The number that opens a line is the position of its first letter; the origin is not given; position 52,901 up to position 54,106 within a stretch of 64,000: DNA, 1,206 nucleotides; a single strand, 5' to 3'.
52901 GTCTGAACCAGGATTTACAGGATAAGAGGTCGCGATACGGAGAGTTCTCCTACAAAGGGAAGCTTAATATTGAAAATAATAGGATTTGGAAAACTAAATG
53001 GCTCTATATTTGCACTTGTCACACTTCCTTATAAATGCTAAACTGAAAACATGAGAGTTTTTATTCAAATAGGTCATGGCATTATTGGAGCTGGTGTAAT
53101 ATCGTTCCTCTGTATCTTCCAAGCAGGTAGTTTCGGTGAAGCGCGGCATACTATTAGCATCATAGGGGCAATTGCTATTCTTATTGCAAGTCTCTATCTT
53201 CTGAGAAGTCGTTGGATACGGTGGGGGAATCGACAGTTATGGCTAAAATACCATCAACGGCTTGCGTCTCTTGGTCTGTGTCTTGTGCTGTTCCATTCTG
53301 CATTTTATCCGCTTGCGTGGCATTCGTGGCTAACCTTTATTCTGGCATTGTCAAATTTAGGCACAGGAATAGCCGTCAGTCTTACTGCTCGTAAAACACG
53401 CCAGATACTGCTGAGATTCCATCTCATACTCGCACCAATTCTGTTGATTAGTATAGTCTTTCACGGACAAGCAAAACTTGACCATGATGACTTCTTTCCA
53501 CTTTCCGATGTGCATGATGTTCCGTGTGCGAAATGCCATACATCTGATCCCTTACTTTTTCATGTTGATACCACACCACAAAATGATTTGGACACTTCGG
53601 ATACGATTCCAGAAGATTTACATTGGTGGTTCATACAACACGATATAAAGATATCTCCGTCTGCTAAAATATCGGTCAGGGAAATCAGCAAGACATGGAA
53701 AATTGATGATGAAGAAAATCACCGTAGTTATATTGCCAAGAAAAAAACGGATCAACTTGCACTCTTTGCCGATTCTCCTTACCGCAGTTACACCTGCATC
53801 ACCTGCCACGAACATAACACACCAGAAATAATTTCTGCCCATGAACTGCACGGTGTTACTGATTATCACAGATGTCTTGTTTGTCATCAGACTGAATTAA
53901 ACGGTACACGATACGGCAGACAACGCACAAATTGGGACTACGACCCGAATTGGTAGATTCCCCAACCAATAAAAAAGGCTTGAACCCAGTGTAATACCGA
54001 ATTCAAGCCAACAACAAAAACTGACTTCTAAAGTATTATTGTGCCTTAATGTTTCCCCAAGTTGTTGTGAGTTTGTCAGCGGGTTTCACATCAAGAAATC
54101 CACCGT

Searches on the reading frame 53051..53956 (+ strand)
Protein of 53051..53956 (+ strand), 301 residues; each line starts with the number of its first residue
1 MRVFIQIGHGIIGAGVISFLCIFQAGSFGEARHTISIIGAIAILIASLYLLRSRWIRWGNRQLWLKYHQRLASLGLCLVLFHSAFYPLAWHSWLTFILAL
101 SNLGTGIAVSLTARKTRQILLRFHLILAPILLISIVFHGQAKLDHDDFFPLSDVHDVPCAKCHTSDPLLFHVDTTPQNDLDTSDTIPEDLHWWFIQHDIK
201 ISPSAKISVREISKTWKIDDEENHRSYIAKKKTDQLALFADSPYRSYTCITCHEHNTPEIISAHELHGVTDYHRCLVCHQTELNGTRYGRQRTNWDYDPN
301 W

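Call 36: search_protein_families(library=pfam, proteins=[window:53051-53956:+], max_evalue=5)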
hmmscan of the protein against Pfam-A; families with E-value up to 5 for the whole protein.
window:53051-53956:+ (301 aa): 7 families
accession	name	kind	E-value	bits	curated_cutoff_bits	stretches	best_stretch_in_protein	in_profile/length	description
PF14522.11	Cytochrome_C7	-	0.02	15.2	24.8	1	235-280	30-67/67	Cytochrome c7 and related cytochrome c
PF14537.11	Cytochrom_c3_2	-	0.31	12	25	1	246-282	6-36/79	Cytochrome c3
PF11992.13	TgpA_N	-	0.38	10.1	30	1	35-140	21-123/333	TgpA N-terminal domain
PF05495.17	zf-CHY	-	0.64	10.9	31.3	1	244-281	16-51/68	CHY zinc finger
PF13442.11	Cytochrome_CBB3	-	0.84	10.5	27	0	159-198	14-44/68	Cytochrome C oxidase, cbb3-type, subunit III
PF14358.11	DUF4405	-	4.1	8.4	26.7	1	40-84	10-63/66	Domain of unknown function (DUF4405)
PF02085.21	Cytochrom_CIII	-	4.6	8.1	22.9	0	246-282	30-85/101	Class III cytochrome C family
